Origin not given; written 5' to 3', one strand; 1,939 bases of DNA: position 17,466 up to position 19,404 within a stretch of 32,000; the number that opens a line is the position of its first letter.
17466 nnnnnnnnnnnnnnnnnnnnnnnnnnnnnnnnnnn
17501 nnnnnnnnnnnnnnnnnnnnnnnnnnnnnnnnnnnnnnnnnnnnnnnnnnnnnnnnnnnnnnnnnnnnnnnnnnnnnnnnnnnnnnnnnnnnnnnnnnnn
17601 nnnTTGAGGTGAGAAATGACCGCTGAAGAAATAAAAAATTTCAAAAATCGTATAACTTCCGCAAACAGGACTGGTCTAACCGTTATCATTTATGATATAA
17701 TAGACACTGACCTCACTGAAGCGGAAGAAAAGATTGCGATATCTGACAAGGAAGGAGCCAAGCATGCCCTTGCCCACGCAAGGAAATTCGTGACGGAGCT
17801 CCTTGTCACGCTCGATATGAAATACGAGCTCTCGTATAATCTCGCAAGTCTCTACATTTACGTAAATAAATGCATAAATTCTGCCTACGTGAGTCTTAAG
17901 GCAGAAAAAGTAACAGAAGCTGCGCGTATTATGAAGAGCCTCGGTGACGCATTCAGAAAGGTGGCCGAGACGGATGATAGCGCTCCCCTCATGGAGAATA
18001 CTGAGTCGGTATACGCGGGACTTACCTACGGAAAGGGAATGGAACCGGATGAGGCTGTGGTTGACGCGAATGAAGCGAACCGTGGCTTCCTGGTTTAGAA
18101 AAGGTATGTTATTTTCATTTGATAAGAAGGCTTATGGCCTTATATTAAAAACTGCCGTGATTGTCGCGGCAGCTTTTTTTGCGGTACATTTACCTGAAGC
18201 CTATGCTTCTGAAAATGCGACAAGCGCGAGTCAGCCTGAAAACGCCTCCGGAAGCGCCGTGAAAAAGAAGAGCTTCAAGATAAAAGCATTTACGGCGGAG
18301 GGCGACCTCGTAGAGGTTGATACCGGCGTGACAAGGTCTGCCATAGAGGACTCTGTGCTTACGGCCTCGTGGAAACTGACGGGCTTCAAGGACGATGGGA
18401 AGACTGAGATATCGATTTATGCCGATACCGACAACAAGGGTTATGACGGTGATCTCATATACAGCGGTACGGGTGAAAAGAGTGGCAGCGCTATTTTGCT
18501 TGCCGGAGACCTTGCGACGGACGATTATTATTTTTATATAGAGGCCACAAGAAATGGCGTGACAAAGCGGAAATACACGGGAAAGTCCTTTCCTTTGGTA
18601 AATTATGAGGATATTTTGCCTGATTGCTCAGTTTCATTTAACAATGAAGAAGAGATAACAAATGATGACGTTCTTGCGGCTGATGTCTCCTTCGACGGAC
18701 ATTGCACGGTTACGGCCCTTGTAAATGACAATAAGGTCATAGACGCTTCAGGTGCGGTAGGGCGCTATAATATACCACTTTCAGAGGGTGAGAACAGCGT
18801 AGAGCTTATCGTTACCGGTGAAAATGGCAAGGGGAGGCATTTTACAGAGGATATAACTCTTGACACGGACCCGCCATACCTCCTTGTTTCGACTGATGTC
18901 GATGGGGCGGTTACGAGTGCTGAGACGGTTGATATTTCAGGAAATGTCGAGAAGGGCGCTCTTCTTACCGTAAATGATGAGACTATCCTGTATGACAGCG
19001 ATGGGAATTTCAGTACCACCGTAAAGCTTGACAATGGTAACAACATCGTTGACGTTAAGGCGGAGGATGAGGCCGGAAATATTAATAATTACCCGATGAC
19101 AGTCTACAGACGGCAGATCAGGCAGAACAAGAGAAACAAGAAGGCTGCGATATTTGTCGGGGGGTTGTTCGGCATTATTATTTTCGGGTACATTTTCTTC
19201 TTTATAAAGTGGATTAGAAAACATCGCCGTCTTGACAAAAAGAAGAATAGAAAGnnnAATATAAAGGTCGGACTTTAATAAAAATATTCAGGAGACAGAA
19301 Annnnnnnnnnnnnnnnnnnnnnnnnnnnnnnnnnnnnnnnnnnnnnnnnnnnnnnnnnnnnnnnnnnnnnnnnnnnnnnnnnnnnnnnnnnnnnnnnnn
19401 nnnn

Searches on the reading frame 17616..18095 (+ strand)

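Call 18: search_protein_families(library=pfam, proteins=[window:17616-18095:+], max_evalue=0.001)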
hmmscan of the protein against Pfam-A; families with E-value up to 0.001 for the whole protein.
window:17616-18095:+ (160 aa): 1 family
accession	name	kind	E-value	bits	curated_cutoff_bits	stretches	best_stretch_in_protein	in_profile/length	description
PF02561.19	FliS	-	8.4e-18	65.2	26.7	1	10-116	6-114/115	Flagellar protein FliS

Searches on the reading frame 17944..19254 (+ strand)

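Call 3: search_protein_families(library=pfam, proteins=[window:17944-19254:+], max_evalue=0.1)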
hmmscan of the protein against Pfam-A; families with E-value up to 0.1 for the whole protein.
window:17944-19254:+ (437 aa): 6 families
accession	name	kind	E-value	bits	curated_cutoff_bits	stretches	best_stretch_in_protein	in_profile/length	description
PF09136.16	Glucodextran_B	-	1.9e-15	57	27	1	311-389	1-81/83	Glucodextranase, domain B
PF12733.13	Cadherin-like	-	1.2e-07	32.5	24.2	2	318-390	21-89/89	Cadherin-like beta sandwich domain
PF19077.6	Big_13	-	0.011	16.6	27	1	302-383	21-93/102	Bacterial Ig-like domain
PF17936.7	Big_6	-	0.044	14.5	27.6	1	324-380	10-73/83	Bacterial Ig domain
PF13754.12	Big_3_4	-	0.072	13.5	27.3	0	347-380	14-49/106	Domain of unknown function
PF14610.12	Psg1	-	0.078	13.2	30.1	0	359-430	122-185/186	Ykl077w/Psg1 (Pma1 Stabilization in Golgi)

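Call 4: search_protein_families(library=ncbifam, proteins=[window:17944-19254:+], max_evalue=0.1)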
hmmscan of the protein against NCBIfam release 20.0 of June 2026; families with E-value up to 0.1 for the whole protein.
window:17944-19254:+ (437 aa): 2 families
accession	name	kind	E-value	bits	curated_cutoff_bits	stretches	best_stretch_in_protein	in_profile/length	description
NF033510.3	Ca_tandemer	repeat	1.1e-06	28.9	50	1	302-379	2-94/96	Ca2+-stabilized repeat-containing adhesin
NF041635.1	STM3941_fam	subfamily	0.044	13.7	40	1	396-425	28-54/157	STM3941 family protein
